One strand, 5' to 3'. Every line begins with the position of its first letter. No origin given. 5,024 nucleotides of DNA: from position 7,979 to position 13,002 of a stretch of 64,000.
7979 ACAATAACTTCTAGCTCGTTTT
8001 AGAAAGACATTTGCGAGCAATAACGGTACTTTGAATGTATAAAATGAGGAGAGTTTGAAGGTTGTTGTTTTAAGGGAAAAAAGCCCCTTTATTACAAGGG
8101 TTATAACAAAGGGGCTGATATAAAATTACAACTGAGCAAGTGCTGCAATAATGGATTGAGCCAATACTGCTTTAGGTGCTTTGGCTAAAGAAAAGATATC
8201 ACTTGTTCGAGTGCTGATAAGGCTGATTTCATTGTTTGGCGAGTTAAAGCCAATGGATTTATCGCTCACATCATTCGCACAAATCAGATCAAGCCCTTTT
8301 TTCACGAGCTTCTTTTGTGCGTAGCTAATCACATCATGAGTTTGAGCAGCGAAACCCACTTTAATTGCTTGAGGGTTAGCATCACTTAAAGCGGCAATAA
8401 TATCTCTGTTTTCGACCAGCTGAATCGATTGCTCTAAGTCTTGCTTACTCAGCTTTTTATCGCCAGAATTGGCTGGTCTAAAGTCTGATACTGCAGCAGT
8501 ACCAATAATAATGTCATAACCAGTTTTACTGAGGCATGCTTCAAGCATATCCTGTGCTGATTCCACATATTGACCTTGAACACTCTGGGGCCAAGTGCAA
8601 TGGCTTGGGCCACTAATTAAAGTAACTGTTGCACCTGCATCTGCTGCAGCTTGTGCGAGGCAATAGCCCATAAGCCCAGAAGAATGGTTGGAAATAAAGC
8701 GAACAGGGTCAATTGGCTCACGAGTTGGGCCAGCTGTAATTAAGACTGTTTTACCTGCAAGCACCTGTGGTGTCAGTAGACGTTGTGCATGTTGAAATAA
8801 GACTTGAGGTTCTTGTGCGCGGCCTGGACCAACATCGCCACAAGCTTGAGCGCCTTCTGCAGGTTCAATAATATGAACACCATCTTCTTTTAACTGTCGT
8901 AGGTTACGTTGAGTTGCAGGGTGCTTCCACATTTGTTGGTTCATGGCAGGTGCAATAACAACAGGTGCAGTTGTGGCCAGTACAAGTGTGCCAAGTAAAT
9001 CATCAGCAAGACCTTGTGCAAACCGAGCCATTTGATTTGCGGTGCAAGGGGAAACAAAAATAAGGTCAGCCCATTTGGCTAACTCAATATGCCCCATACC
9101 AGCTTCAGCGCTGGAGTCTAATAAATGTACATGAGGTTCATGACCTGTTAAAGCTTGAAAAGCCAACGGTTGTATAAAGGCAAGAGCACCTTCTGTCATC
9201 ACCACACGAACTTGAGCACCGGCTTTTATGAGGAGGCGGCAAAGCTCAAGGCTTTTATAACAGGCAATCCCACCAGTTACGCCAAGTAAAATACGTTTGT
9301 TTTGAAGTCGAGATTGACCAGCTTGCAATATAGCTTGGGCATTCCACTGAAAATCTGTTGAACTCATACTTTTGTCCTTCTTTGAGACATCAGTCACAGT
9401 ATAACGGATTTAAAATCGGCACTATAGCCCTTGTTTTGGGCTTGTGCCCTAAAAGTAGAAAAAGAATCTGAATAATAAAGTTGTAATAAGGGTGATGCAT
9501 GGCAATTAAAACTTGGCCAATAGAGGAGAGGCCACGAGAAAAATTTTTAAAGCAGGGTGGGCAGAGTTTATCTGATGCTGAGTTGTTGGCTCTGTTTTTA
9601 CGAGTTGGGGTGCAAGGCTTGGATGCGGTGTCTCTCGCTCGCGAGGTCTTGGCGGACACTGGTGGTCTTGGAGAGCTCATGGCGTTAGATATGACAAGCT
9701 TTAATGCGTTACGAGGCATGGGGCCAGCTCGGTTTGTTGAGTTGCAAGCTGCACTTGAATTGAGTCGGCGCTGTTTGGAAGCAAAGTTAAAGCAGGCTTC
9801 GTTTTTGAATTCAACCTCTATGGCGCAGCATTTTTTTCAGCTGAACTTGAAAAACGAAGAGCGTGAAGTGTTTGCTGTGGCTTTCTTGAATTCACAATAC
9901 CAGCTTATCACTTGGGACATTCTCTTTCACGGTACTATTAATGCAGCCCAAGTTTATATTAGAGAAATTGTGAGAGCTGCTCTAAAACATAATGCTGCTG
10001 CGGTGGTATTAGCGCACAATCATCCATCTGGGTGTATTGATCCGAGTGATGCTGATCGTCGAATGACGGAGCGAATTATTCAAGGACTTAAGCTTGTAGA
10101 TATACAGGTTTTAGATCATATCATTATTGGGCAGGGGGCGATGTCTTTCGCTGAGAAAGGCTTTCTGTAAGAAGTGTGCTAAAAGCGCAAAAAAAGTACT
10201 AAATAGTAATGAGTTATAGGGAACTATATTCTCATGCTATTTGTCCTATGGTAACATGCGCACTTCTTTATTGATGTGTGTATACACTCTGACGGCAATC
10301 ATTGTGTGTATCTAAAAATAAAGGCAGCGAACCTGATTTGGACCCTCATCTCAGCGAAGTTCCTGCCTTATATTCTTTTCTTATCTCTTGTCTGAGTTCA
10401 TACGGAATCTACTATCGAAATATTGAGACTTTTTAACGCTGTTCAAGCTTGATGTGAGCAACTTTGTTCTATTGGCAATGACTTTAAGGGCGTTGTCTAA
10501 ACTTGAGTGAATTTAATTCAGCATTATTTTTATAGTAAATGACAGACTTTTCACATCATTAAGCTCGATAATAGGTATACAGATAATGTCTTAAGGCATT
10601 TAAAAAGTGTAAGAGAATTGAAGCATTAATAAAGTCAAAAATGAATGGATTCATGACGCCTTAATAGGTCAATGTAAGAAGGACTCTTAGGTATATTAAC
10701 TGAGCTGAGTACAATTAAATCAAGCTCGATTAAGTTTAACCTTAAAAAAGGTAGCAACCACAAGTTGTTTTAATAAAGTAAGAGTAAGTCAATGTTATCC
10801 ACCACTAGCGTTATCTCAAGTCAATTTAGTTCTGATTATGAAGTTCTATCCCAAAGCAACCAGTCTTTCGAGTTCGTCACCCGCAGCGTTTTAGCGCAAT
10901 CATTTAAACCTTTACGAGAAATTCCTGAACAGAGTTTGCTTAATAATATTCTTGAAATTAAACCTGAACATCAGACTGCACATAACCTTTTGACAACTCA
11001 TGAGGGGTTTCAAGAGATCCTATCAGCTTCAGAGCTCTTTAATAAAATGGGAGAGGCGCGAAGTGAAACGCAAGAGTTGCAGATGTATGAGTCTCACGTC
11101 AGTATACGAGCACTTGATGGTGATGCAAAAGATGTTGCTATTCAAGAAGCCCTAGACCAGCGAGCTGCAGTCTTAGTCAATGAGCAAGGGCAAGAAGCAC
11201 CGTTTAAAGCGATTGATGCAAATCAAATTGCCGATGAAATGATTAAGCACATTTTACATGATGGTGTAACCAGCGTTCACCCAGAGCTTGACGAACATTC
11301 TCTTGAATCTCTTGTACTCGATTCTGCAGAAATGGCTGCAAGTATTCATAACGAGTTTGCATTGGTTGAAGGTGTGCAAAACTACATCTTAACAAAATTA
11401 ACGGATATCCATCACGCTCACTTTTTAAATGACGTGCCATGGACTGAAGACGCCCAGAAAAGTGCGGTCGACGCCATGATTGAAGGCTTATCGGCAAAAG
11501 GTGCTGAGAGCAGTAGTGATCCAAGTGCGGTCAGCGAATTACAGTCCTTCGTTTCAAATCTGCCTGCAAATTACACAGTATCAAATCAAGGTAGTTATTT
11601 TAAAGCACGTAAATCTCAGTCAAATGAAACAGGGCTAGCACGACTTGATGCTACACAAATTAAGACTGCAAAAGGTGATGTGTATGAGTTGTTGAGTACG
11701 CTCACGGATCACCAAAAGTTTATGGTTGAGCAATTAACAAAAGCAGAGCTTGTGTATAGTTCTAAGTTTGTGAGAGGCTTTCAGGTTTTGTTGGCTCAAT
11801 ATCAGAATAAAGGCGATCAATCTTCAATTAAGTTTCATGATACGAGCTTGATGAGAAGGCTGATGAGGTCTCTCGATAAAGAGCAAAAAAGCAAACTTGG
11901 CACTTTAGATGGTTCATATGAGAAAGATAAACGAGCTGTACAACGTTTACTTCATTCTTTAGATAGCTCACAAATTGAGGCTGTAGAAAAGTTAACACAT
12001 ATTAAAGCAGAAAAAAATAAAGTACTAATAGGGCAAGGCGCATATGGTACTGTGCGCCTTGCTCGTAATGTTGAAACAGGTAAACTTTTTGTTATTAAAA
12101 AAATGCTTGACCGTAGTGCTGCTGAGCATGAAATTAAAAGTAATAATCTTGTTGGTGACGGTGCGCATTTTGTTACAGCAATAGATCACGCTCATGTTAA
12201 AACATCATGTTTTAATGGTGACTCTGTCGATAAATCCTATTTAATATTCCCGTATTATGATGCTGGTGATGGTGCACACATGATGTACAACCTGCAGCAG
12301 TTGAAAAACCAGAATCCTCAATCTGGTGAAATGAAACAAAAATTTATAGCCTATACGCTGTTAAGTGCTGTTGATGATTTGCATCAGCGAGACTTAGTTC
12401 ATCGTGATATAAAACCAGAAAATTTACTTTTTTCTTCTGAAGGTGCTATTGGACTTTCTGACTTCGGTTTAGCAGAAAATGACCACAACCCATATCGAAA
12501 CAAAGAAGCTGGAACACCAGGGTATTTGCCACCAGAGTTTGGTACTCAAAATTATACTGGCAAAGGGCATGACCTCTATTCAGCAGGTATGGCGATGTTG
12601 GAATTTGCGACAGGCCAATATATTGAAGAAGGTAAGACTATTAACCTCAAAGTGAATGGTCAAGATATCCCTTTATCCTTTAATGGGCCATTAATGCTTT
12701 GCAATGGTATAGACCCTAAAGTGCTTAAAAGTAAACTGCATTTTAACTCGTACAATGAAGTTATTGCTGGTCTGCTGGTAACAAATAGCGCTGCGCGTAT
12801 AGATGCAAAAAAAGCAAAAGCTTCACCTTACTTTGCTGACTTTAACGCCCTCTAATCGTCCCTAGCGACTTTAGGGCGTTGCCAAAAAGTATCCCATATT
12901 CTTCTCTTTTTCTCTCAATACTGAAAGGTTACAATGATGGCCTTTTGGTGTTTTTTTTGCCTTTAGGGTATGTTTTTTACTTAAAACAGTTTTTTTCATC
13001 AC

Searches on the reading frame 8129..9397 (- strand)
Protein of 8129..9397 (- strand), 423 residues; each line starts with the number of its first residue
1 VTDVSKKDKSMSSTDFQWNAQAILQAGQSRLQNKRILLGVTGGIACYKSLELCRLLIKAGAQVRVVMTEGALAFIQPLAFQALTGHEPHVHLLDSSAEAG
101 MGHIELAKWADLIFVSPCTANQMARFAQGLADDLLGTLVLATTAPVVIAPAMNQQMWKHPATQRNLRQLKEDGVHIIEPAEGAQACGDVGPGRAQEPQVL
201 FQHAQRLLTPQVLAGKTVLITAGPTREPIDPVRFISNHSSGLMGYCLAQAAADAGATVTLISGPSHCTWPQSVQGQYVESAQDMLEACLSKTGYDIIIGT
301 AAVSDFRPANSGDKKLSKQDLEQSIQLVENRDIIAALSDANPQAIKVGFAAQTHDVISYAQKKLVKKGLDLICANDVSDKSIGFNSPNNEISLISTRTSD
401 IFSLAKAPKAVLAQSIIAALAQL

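Call 55: search_protein_families(library=pfam, proteins=[window:8129-9397:-], max_evalue=0.0001)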
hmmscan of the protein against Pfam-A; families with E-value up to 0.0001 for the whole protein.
window:8129-9397:- (423 aa): 2 families
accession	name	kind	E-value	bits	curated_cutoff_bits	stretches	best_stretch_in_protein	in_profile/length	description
PF04127.22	DFP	-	3e-66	223.2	22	1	213-394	1-186/186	DNA/pantothenate metabolism flavoprotein C-terminal domain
PF02441.25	Flavoprotein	-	7e-34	117.2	22.7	1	34-180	1-146/162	Flavoprotein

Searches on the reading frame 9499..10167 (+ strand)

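Call 55: search_protein_families(library=pfam, proteins=[window:9499-10167:+], max_evalue=0.0001)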
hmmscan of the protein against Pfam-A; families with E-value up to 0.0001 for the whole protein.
window:9499-10167:+ (223 aa): 2 families
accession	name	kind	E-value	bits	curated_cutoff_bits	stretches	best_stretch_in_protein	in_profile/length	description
PF04002.20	RadC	-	1.1e-41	141.9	22.1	1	104-221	2-120/121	RadC-like JAB domain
PF20582.4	UPF0758_N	-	6e-26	90.8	27.1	1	3-79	1-76/77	UPF0758 N-terminal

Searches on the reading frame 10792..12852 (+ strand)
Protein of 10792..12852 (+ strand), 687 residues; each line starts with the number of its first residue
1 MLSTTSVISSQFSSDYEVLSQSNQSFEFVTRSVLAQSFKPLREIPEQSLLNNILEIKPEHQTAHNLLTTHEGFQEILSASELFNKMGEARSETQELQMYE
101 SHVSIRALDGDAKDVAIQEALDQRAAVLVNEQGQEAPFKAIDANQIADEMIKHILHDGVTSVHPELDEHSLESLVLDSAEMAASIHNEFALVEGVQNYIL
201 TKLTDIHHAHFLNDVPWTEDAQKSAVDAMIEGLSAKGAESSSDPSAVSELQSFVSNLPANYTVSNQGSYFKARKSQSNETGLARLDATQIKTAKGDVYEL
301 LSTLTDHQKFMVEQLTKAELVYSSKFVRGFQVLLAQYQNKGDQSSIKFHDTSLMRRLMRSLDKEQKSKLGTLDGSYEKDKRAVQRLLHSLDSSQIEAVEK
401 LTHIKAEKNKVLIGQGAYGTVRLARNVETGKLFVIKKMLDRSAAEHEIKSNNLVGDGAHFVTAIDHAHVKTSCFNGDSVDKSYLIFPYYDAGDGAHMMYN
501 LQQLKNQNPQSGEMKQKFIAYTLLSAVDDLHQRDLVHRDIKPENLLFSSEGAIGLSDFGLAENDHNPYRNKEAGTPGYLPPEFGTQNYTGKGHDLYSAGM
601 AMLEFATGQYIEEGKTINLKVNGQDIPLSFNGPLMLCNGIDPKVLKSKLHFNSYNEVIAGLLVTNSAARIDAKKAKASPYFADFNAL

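Call 10: search_protein_families(library=ncbifam, proteins=[window:10792-12852:+], max_evalue=0.01)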
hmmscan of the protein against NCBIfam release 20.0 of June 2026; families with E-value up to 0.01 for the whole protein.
window:10792-12852:+ (687 aa): 14 families
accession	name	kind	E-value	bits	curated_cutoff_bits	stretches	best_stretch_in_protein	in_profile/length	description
NF033483.0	PknB_PASTA_kin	equivalog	5.2e-17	62.1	450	1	519-609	112-205/563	Stk1 family PASTA domain-containing Ser/Thr kinase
NF038150.1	lanthi_synth_IV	equivalog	2.1e-15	56.1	650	1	508-609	292-393/851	class IV lanthionine synthetase LanL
NF047741.1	antiphage_MADS6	equivalog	5.9e-14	51.5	460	1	302-611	90-402/612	methylation-associated defense system protein kinase MAD6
NF043056.1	T4SS_LegK1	equivalog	6.5e-11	41.5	550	1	408-600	74-278/516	Dot/Icm T4SS effector kinase LegK1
NF033442.0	BREX_PglW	equivalog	1.1e-10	39.9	990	1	521-609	616-707/1391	BREX system serine/threonine kinase PglW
NF052427.1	StpK7MSMEG_1200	equivalog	2.1e-10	39.7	900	1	410-617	12-214/601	serine/threonine protein kinase StpK7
NF038151.1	lanthi_synth_III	equivalog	4.7e-09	35.2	575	1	519-600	341-417/833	class III lanthionine synthetase LanKC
TIGR03903.1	TOMM_kin_cyc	equivalog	6e-07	27.7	705.75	1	522-618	87-195/1267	TOMM system kinase/cyclase fusion protein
NF053615.1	SerThrKinAfsKStmc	equivalog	1.9e-06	26.8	1300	1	518-609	116-210/809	protein serine/threonine kinase AfsK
NF009651.0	PRK13184.1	equivalog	2.7e-05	22.3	839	1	412-562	9-161/932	serine/threonine-protein kinase PknD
TIGR03724.2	arch_bud32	equivalog_domain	0.00039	20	125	1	518-565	89-135/193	KEOPS complex kinase/ATPase Bud32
NF007174.0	PRK09605.1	equivalog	0.0036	15.8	447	0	501-564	427-476/535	bifunctional N(6)-L-threonylcarbamoyladenine synthase/serine/threonine protein kinase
NF058632.1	SerThrKinPrkT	equivalog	0.0038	16.3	280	0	503-549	106-152/322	serine/threonine protein kinase PrkT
NF002475.0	PRK01723.1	equivalog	0.0039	16.3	142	0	525-564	154-193/241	3-deoxy-D-manno-octulosonic acid kinase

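Call 14: search_protein_families(library=pfam, proteins=[window:10792-12852:+], max_evalue=0.001)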
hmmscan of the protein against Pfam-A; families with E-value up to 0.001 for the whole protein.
window:10792-12852:+ (687 aa): 3 families
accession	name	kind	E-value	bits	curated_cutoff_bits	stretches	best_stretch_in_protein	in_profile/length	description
PF00069.31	Pkinase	-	8.2e-36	124.2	31.7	1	410-681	4-263/263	Protein kinase domain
PF07714.23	PK_Tyr_Ser-Thr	-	6.9e-15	55.5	23.1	1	412-608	6-201/258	Protein tyrosine and serine/threonine kinase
PF14531.12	Kinase-like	-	9.5e-06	25.5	25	1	501-586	132-215/289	Kinase-like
